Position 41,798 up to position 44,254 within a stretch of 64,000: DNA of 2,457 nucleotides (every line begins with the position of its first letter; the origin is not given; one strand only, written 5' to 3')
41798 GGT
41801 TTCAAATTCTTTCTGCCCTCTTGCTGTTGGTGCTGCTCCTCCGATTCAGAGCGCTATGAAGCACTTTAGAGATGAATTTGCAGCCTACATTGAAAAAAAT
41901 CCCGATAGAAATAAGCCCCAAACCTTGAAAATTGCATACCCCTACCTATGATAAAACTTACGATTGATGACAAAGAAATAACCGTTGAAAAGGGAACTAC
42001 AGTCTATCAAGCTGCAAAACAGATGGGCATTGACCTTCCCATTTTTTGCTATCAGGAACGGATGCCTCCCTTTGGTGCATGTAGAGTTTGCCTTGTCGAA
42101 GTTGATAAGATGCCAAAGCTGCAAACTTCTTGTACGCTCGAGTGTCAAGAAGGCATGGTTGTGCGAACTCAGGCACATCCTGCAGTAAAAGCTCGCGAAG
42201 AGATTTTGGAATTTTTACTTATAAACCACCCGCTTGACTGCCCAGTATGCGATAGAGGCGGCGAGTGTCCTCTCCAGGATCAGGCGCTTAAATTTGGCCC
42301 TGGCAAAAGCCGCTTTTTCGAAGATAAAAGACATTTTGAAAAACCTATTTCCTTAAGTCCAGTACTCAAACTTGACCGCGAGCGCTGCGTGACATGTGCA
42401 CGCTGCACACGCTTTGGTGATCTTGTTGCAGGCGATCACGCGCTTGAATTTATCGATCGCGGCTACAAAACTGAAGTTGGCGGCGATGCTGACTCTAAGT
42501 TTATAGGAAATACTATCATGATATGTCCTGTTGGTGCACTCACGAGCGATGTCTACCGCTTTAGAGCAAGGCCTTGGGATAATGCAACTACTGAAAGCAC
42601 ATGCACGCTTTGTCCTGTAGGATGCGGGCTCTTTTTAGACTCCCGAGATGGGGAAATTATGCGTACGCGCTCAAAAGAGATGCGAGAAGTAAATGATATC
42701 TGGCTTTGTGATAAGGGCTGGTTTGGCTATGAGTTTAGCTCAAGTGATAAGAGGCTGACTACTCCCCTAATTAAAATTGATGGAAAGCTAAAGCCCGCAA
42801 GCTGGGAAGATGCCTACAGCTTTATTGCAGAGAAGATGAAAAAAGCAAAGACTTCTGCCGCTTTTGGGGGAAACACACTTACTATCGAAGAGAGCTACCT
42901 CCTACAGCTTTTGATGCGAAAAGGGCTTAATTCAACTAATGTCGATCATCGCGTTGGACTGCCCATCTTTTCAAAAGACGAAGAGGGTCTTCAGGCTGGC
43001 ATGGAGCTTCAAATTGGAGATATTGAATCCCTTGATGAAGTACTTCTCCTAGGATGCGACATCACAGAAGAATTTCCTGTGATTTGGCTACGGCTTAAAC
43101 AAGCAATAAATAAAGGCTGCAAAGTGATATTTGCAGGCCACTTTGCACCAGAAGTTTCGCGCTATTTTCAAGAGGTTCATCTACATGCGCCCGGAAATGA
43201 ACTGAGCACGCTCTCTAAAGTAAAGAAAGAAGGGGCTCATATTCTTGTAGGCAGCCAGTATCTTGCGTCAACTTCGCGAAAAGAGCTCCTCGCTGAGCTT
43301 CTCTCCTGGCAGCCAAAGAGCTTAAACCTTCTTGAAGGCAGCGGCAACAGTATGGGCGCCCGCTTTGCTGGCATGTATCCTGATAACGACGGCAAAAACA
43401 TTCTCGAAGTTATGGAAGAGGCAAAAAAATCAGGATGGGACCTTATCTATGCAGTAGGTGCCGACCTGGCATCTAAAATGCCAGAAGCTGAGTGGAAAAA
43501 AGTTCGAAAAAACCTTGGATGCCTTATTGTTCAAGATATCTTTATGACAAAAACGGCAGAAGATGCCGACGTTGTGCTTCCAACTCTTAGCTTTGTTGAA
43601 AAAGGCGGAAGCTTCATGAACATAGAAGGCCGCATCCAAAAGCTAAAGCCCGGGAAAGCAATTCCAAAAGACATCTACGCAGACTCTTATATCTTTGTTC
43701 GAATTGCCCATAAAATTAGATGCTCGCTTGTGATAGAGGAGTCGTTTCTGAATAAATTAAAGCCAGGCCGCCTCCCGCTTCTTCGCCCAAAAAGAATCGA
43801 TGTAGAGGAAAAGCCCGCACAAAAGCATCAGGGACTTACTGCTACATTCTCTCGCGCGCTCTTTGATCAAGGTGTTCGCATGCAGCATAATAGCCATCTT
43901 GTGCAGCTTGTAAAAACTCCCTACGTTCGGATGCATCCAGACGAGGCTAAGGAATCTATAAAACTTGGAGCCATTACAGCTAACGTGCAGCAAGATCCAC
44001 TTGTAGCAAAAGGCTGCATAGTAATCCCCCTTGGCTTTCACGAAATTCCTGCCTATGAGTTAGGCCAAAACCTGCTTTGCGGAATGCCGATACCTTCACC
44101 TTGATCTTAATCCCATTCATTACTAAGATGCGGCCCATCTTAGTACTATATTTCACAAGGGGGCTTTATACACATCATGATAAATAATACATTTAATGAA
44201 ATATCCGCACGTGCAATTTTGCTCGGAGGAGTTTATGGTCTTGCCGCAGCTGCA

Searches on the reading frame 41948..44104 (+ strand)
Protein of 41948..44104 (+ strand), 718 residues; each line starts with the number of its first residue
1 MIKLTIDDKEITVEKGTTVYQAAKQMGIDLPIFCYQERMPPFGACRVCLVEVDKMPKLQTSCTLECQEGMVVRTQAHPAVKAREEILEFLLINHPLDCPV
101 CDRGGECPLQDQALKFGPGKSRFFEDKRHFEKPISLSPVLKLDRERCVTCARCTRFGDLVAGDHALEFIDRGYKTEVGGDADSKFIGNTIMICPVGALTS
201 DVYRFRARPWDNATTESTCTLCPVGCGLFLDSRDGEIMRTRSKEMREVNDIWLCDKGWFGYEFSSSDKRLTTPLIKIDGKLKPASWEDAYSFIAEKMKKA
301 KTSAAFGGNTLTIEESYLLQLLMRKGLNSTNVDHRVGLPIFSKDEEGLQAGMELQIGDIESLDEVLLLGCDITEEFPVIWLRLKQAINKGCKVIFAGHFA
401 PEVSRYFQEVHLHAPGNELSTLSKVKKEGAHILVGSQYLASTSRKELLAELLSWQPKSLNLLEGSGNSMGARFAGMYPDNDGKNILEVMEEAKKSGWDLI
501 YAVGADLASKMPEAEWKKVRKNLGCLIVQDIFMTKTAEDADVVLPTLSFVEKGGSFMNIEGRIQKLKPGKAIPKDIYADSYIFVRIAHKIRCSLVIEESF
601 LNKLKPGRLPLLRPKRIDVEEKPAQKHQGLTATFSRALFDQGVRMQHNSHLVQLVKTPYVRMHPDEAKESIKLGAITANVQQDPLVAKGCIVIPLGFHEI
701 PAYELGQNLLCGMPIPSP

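Call 6: search_protein_families(library=pfam, proteins=[window:41948-44104:+], max_evalue=0.01)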
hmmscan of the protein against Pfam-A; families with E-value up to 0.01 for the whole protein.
window:41948-44104:+ (718 aa): 7 families
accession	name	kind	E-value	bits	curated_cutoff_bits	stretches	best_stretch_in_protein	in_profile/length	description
PF00384.28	Molybdopterin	-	5.7e-36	124.7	24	1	269-587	1-351/353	Molybdopterin oxidoreductase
PF13510.11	Fer2_4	-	1.4e-20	73.6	22.8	1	1-76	3-81/82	2Fe-2S iron-sulfur cluster binding domain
PF10588.14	NADH-G_4Fe-4S_3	-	1.6e-16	59.9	27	1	83-122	1-40/40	NADH-ubiquinone oxidoreductase-G iron-sulfur binding region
PF22117.2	Fer4_Nqo3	-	4e-16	59.4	27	1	138-199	2-67/67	NADH-quinone oxidoreductase subunit 3, ferredoxin-like domain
PF04879.21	Molybdop_Fe4S4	-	5e-11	42.8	22.7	1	214-264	3-53/55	Molybdopterin oxidoreductase Fe4S4 domain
PF00111.32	Fer2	-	2.4e-08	34.3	21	1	5-54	2-49/77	2Fe-2S iron-sulfur cluster binding domain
PF22151.2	Fer4_NDSU1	-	3.7e-05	23.6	23.8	1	215-261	4-50/51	NADH-ubiquinone oxidoreductase NDSU1/NuoG-like, 4Fe-4S domain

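Call 7: search_protein_families(library=ncbifam, proteins=[window:41948-44104:+], max_evalue=0.01)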
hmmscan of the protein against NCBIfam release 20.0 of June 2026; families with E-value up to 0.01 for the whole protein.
window:41948-44104:+ (718 aa): 23 families
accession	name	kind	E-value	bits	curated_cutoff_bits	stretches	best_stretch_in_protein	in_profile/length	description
TIGR01973.1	NuoG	equivalog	2.5e-156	522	470.05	1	4-570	1-590/606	NADH-quinone oxidoreductase subunit NuoG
NF005895.0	PRK07860.1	equivalog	8.7e-146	487.1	802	2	1-430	17-460/811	NADH-quinone oxidoreductase subunit G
TIGR01591.1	Fdh-alpha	equivalog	5.2e-53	180.1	666.25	2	218-396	2-190/672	formate dehydrogenase subunit alpha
NF006305.0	PRK08493.1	equivalog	1.2e-51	175.8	591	2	1-174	1-170/819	NADH-quinone oxidoreductase subunit G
NF040763.1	FeFe_hydrog_A6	exception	3e-47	161.3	765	1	2-200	1-207/571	NADH-dependent [FeFe] hydrogenase, group A6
NF005745.0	PRK07569.1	equivalog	6.7e-40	136.9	333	1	3-199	5-208/238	bidirectional hydrogenase complex protein HoxU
NF047855.1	AssmNtatRedNasC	equivalog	1.5e-33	116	1100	2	213-400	19-219/708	assimilatory nitrate reductase catalytic subunit NasC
NF040762.1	Hydr_FeFe_Clost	exception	5e-29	101.4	900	1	3-200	2-206/572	ferredoxin hydrogenase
NF010055.0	PRK13532.1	equivalog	2.7e-26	92.1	904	2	216-385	44-230/830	nitrate reductase catalytic subunit NapA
NF041323.1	Nitr_red_NasA_Halo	equivalog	2.5e-25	89.1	1000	2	477-596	358-476/673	assimilatory nitrate reductase NasA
TIGR01706.1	NAPA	equivalog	1.3e-24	86.6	930.55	2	216-385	44-230/830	periplasmic nitrate reductase subunit alpha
NF009454.0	PRK12814.1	equivalog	6.6e-22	77.6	916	1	2-99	4-101/657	putative NADPH-dependent glutamate synthase small subunit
NF041783.2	mnquin_red_QrcB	equivalog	2e-12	46.1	440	1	212-376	50-217/695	menaquinone reductase molybdopterin-binding-like subunit QrcB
TIGR03129.1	one_C_dehyd_B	equivalog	2.4e-12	46.1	327.8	2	222-316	4-92/421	formylmethanofuran dehydrogenase subunit B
TIGR01553.1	formate-DH-alph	equivalog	2.5e-11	42.1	814.2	1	177-302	12-141/1009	formate dehydrogenase-N subunit alpha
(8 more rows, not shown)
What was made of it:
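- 37796..44104 (+): nuoA-B-C-D-E-F-G, the first half of the complex I gene set. NuoG matches TIGR01973 at 522 bits (call 7).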

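Call 27: find_homologous_proteins(query=window:41948-44104:+, max_evalue=1e-100)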
Query window:41948-44104:+ (718 aa): 6931 proteins with E <= 1e-100 among 8000 candidates; the best 120 are listed.
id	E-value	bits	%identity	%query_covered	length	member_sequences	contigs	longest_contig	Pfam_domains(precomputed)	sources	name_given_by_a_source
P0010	0.0e+0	1667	100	100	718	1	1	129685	PF13510.12,PF10588.15,PF00384.28,PF00111.33,PF22117.3,PF04879.22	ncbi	-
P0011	0.0e+0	1442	86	100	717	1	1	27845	PF13510.12,PF10588.15,PF00384.28,PF00111.33,PF22117.3,PF04879.22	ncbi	-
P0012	0.0e+0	1350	79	100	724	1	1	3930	PF13510.12,PF10588.15,PF00384.28,PF00111.33,PF22117.3,PF04879.22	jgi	-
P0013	0.0e+0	1183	72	100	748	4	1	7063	PF13510.12,PF10588.15,PF00384.28,PF00111.33,PF22117.3,PF04879.22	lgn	-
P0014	0.0e+0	1178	70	99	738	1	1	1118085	PF13510.12,PF22151.3,PF10588.15,PF00384.28,PF22117.3,PF04879.22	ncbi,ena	-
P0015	0.0e+0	1167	68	100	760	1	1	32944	PF13510.12,PF22151.3,PF10588.15,PF00384.28,PF00111.33,PF22117.3,PF04879.22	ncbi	-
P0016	0.0e+0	1152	70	100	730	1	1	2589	PF13510.12,PF10588.15,PF00384.28,PF00111.33,PF22117.3,PF04879.22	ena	-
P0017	0.0e+0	1148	69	100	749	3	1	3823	PF13510.12,PF22151.3,PF10588.15,PF00384.28,PF00111.33,PF22117.3,PF04879.22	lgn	-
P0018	0.0e+0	1133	67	99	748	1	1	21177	PF13510.12,PF22151.3,PF10588.15,PF00384.28,PF00111.33,PF22117.3,PF04879.22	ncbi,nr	ncbi:MAG: NADH-quinone oxidoreductase subunit NuoG [Chlamydiales bacterium]|nr:NADH-quinone oxidored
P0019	0.0e+0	1124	71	97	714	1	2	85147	PF13510.12,PF10588.15,PF00384.28,PF00111.33,PF22117.3,PF04879.22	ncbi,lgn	-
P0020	0.0e+0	1106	67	99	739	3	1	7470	PF13510.12,PF10588.15,PF00384.28,PF00111.33,PF01568.28,PF22117.3,PF04879.22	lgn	-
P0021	0.0e+0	1105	69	94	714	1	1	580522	PF13510.12,PF10588.15,PF00384.28,PF22117.3,PF04879.22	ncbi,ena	-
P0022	0.0e+0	1105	68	99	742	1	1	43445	PF13510.12,PF10588.15,PF00384.28,PF00111.33,PF22117.3,PF04879.22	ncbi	-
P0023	0.0e+0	1095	69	97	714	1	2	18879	PF13510.12,PF10588.15,PF00384.28,PF00111.33,PF22117.3,PF04879.22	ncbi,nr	ncbi:MAG: NADH-quinone oxidoreductase subunit NuoG [Verrucomicrobia bacterium]|nr:NADH-quinone oxido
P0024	0.0e+0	1094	67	99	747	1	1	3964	PF13510.12,PF22151.3,PF10588.15,PF00384.28,PF00111.33,PF22117.3,PF04879.22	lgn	-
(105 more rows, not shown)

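Call 28: find_encoding_contigs(protein=P0011, flank=10000, max_places=3)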
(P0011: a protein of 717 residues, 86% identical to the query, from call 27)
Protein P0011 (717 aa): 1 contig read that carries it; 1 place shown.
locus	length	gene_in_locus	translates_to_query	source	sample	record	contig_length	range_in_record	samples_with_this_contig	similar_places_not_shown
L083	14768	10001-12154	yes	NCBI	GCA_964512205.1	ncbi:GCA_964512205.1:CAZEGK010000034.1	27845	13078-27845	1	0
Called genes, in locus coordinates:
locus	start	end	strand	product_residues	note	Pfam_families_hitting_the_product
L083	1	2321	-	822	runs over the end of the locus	-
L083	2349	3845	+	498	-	PF00990:GGDEF (faint)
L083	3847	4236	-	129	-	-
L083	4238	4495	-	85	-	-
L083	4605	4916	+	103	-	-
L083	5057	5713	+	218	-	-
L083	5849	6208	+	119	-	PF00507:Oxidored_q4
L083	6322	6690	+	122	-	PF01058:Oxidored_q6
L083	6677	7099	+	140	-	PF00329:Complex1_30kDa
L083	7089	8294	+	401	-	PF00346:Complex1_49kDa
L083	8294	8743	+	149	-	PF01257:2Fe-2S_thioredx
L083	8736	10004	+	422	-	PF01512:Complex1_51K, PF10531:SLBB, PF22461:SLBB_2 (weak), PF10589:NADH_4Fe-4S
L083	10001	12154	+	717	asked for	PF00111:Fer2, PF13510:Fer2_4, PF10588:NADH-G_4Fe-4S_3, PF22117:Fer4_Nqo3, PF04879:Molybdop_Fe4S4, PF00384:Molybdopterin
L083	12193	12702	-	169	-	-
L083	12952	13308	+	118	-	-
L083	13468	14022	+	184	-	PF06821:Ser_hydrolase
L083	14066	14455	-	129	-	-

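Call 29: find_encoding_contigs(protein=P0012, flank=10000, max_places=3)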
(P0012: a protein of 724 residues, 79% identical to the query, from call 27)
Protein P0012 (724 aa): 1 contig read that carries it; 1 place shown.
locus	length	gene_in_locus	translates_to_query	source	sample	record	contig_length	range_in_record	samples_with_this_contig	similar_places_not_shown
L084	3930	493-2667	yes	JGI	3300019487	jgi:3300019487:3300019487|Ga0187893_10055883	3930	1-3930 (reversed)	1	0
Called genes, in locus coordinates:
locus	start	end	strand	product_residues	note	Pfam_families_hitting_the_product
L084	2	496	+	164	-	?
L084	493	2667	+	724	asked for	PF00111:Fer2, PF13510:Fer2_4, PF10588:NADH-G_4Fe-4S_3, PF22117:Fer4_Nqo3, PF04879:Molybdop_Fe4S4, PF00384:Molybdopterin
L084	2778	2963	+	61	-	-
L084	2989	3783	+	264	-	PF01391:Collagen (weak), PF18573:BclA_C (weak)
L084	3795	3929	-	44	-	?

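Call 30: find_encoding_contigs(protein=P0023, flank=10000, max_places=3)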
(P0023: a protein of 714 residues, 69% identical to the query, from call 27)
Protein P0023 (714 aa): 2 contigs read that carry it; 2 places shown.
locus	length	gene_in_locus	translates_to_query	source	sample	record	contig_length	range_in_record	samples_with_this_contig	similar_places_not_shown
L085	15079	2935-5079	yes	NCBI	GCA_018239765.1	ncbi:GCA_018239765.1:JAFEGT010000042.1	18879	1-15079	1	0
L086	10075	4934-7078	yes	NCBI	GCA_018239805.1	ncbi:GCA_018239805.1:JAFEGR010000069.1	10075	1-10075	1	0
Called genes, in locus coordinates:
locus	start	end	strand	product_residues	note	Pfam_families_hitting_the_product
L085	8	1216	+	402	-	PF00346:Complex1_49kDa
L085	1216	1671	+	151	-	PF01257:2Fe-2S_thioredx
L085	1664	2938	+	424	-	PF01512:Complex1_51K, PF10531:SLBB, PF22461:SLBB_2 (weak), PF10589:NADH_4Fe-4S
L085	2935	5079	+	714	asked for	PF00111:Fer2 (weak), PF13510:Fer2_4, PF10588:NADH-G_4Fe-4S_3, PF22117:Fer4_Nqo3, PF04879:Molybdop_Fe4S4, PF00384:Molybdopterin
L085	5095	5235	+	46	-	PF11295:DUF3096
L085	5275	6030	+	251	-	-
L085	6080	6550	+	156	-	PF13302:Acetyltransf_3 (faint), PF00583:Acetyltransf_1, PF13673:Acetyltransf_10, PF13508:Acetyltransf_7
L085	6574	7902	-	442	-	PF01637:ATPase_2, PF13191:AAA_16 (faint), PF13173:AAA_14, PF13401:AAA_22, PF03008:DUF234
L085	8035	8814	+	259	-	-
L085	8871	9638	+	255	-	PF14559:TPR_19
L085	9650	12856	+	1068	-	-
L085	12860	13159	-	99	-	-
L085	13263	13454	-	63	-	-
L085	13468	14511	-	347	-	PF00856:SET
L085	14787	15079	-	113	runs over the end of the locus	PF03626:COX4_pro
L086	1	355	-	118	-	PF26421:Avidin_like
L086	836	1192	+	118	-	PF00507:Oxidored_q4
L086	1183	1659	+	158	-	PF01058:Oxidored_q6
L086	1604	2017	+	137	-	PF00329:Complex1_30kDa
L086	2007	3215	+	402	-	PF00346:Complex1_49kDa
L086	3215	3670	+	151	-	PF01257:2Fe-2S_thioredx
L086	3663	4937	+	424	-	PF01512:Complex1_51K, PF10531:SLBB, PF22461:SLBB_2 (weak), PF10589:NADH_4Fe-4S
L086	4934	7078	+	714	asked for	PF00111:Fer2 (weak), PF13510:Fer2_4, PF10588:NADH-G_4Fe-4S_3, PF22117:Fer4_Nqo3, PF04879:Molybdop_Fe4S4, PF00384:Molybdopterin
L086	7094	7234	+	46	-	PF11295:DUF3096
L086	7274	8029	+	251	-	-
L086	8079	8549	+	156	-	PF13302:Acetyltransf_3 (faint), PF00583:Acetyltransf_1, PF13673:Acetyltransf_10, PF13508:Acetyltransf_7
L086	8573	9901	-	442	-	PF01637:ATPase_2, PF13191:AAA_16 (faint), PF13173:AAA_14, PF13401:AAA_22, PF03008:DUF234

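Call 31: find_encoding_contigs(protein=P0014, flank=10000, max_places=2)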
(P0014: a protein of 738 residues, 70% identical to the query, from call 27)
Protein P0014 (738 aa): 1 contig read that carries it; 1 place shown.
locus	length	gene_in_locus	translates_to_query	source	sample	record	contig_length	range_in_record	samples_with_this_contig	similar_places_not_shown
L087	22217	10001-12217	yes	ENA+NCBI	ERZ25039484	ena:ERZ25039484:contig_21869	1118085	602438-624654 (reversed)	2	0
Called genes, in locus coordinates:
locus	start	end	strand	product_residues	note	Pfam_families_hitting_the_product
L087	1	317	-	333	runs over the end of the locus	PF04991:LicD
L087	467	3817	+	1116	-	PF04357:TamB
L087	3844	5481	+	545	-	PF16062:MavL-like, PF24754:MavL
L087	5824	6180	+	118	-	PF00507:Oxidored_q4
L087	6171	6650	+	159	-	PF01058:Oxidored_q6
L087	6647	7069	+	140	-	PF00329:Complex1_30kDa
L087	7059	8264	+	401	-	PF00346:Complex1_49kDa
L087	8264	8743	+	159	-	PF01257:2Fe-2S_thioredx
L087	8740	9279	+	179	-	PF01512:Complex1_51K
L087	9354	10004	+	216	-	PF10531:SLBB, PF10589:NADH_4Fe-4S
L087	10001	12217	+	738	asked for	PF13510:Fer2_4, PF10588:NADH-G_4Fe-4S_3, PF22117:Fer4_Nqo3, PF04879:Molybdop_Fe4S4, PF22151:Fer4_NDSU1 (faint), PF00384:Molybdopterin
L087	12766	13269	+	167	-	-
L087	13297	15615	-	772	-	-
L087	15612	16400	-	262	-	PF14559:TPR_19 (faint), PF07719:TPR_2 (faint), PF07720:TPR_3 (faint), PF13432:TPR_16 (weak)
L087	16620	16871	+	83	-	-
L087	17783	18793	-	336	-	PF12799:LRR_4 (faint), PF00560:LRR_1 (faint), PF13855:LRR_8 (weak), PF23211:LRR_LRWD1 (faint), PF23598:LRR_14, PF13855:LRR_8 (weak), PF23598:LRR_14, PF13855:LRR_8 (weak)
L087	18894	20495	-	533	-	PF12796:Ank_2, PF13857:Ank_5 (faint), PF00023:Ank (faint), PF13606:Ank_3 (faint), PF13637:Ank_4 (faint), PF12796:Ank_2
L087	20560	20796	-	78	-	-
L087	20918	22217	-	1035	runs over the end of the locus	PF12796:Ank_2 (faint)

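Call 32: find_encoding_contigs(protein=P0019, flank=10000, max_places=2)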
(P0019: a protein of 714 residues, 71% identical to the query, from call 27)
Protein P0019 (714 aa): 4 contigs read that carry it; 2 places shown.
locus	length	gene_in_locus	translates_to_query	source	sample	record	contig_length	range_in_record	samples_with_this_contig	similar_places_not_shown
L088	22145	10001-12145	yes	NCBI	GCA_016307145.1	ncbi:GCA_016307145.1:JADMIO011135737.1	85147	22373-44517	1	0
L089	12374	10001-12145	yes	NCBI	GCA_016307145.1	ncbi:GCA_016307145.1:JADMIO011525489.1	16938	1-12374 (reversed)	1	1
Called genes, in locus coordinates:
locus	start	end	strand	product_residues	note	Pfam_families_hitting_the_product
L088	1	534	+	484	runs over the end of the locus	PF01565:FAD_binding_4, PF08031:BBE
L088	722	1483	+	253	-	PF00106:adh_short, PF13561:adh_short_C2, PF23441:SDR (faint)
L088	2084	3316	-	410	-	PF13173:AAA_14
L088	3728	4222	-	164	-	PF11848:DUF3368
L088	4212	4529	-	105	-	PF03683:UPF0175 (weak)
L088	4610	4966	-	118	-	-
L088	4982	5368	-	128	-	-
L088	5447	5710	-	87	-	-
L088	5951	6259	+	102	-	PF00507:Oxidored_q4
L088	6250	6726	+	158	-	PF01058:Oxidored_q6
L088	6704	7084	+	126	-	PF00329:Complex1_30kDa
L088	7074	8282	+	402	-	PF00346:Complex1_49kDa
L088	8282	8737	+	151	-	PF01257:2Fe-2S_thioredx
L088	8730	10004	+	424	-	PF01512:Complex1_51K, PF10531:SLBB, PF22461:SLBB_2, PF10589:NADH_4Fe-4S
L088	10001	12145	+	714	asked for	PF00111:Fer2 (weak), PF13510:Fer2_4, PF10588:NADH-G_4Fe-4S_3, PF22117:Fer4_Nqo3, PF04879:Molybdop_Fe4S4, PF00384:Molybdopterin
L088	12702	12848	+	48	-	PF11295:DUF3096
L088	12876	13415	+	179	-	-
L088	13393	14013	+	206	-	-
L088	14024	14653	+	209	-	PF00515:TPR_1 (faint), PF14559:TPR_19 (faint), PF07719:TPR_2 (faint)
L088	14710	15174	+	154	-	PF00293:NUDIX, PF14815:NUDIX_4 (weak)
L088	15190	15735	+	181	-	PF00583:Acetyltransf_1, PF13508:Acetyltransf_7 (weak)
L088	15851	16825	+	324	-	-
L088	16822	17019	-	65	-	-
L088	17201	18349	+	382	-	PF13776:DUF4172, PF02661:Fic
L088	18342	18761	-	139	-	-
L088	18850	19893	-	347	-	PF03848:TehB (faint), PF13489:Methyltransf_23, PF01739:CheR (faint), PF08241:Methyltransf_11, PF08242:Methyltransf_12, PF13649:Methyltransf_25, PF13847:Methyltransf_31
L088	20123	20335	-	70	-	PF09413:DUF2007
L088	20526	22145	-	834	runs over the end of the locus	PF13229:Beta_helix (faint)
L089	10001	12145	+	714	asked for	PF00111:Fer2 (weak), PF13510:Fer2_4, PF10588:NADH-G_4Fe-4S_3, PF22117:Fer4_Nqo3, PF04879:Molybdop_Fe4S4, PF00384:Molybdopterin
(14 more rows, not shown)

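Call 77: search_protein_families(library=pfam, proteins=[L084:2989-3783:+, L083:12193-12702:-, L083:12952-13308:+], max_evalue=0.001)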
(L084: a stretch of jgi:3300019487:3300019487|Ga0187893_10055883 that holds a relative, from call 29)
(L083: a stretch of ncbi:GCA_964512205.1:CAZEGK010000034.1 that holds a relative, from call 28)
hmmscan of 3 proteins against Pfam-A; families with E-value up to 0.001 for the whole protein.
L084:2989-3783:+ (264 aa): 2 families
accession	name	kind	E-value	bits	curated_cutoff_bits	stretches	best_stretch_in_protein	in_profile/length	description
PF01391.23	Collagen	-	2.1e-09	37.4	27.2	1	51-107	4-58/60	Collagen triple helix repeat (20 copies)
PF18573.7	BclA_C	-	3.1e-07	30.8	38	1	149-247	18-117/128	BclA C-terminal domain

L083:12193-12702:- (169 aa): 0 families

L083:12952-13308:+ (118 aa): 0 families
